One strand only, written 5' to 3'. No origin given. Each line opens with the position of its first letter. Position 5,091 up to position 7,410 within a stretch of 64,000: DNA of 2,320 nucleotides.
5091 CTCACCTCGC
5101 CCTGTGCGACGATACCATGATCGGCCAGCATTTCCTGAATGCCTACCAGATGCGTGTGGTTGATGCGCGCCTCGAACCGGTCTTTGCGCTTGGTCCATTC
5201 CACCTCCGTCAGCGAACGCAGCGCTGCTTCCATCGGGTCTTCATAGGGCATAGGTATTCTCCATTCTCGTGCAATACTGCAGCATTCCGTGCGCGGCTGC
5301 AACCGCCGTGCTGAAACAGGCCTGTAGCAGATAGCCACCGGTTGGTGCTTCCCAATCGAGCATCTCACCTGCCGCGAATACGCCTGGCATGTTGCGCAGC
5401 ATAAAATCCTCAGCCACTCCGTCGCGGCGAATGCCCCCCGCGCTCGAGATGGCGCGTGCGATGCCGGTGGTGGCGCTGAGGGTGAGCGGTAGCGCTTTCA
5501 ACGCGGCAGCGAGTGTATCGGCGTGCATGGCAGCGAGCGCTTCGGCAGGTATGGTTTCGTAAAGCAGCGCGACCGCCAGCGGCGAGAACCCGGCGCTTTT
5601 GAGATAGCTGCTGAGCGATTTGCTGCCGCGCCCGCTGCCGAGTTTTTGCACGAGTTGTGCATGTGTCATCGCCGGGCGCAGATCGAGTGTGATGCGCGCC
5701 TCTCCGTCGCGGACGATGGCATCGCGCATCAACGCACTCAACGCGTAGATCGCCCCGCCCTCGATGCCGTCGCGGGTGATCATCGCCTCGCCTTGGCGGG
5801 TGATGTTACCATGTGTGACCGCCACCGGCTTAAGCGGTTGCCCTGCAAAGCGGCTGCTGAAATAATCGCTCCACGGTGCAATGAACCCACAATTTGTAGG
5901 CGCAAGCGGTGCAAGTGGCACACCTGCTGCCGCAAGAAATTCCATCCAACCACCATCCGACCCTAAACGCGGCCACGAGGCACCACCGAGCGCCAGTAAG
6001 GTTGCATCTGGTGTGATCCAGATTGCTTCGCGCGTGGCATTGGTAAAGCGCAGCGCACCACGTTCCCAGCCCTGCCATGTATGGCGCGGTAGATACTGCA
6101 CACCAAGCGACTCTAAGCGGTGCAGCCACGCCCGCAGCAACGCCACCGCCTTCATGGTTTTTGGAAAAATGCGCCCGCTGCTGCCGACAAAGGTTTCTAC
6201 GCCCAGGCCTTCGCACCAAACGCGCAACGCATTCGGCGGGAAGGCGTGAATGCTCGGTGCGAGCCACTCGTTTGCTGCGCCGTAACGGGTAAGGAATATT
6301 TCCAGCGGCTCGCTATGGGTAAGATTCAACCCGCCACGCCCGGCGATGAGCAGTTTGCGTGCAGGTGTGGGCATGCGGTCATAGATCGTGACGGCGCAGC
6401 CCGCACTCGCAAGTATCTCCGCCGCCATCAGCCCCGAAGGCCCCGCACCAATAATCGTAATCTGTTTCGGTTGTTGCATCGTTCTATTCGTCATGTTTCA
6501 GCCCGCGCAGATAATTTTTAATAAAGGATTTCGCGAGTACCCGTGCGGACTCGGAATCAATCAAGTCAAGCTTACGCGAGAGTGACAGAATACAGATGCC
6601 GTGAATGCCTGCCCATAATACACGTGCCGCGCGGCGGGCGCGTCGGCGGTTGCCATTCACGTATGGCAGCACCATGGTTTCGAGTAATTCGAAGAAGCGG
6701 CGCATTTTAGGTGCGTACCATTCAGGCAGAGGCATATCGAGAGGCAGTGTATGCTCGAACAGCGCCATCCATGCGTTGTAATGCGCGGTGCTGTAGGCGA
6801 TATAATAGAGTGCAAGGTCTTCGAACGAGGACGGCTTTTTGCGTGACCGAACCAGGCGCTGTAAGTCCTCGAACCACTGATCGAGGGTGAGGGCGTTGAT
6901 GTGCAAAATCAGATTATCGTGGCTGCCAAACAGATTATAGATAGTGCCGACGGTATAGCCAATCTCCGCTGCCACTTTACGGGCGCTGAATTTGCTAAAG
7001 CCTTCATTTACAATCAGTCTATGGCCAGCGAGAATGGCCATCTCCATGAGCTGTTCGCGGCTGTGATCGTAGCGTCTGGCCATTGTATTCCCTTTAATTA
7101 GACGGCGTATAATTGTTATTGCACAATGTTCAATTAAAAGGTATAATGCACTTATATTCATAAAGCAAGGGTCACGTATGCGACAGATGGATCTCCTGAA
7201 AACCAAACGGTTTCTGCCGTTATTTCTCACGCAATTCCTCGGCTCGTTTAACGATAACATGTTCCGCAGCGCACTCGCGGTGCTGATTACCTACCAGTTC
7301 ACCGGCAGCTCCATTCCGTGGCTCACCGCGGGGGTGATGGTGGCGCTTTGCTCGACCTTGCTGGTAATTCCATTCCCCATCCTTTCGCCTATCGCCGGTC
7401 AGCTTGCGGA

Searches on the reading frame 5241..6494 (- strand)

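Call 60: search_protein_families(library=pfam, proteins=[window:5241-6494:-], max_evalue=0.00001)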
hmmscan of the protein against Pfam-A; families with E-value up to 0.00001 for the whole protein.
window:5241-6494:- (417 aa): 4 families
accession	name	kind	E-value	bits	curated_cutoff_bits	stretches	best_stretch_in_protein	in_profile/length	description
PF03486.20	HI0933_like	-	7.7e-66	222.4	50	1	11-402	2-243/244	HI0933-like protein Rossmann domain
PF22780.1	HI0933_like_1st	-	4.4e-24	85.6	27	1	199-350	2-165/165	HI0933-like protein barrel and H2TH domain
PF07992.20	Pyr_redox_2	-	1.6e-06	28.2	26.1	0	7-46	140-179/291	Pyridine nucleotide-disulphide oxidoreductase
PF01494.25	FAD_binding_3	-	2.1e-06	27.7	22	1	11-46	3-38/349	FAD binding domain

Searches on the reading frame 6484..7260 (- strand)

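Call 60: search_protein_families(library=pfam, proteins=[window:6484-7260:-], max_evalue=0.00001)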
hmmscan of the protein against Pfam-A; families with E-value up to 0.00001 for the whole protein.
window:6484-7260:- (258 aa): 2 families
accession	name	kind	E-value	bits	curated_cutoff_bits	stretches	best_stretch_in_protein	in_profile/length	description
PF13305.11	TetR_C_33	-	2.5e-09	38.1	26.8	1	148-237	3-91/103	Tetracyclin repressor-like, C-terminal domain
PF00440.29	TetR_N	-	1.1e-07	31.9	24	1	78-120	4-46/47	Bacterial regulatory proteins, tetR family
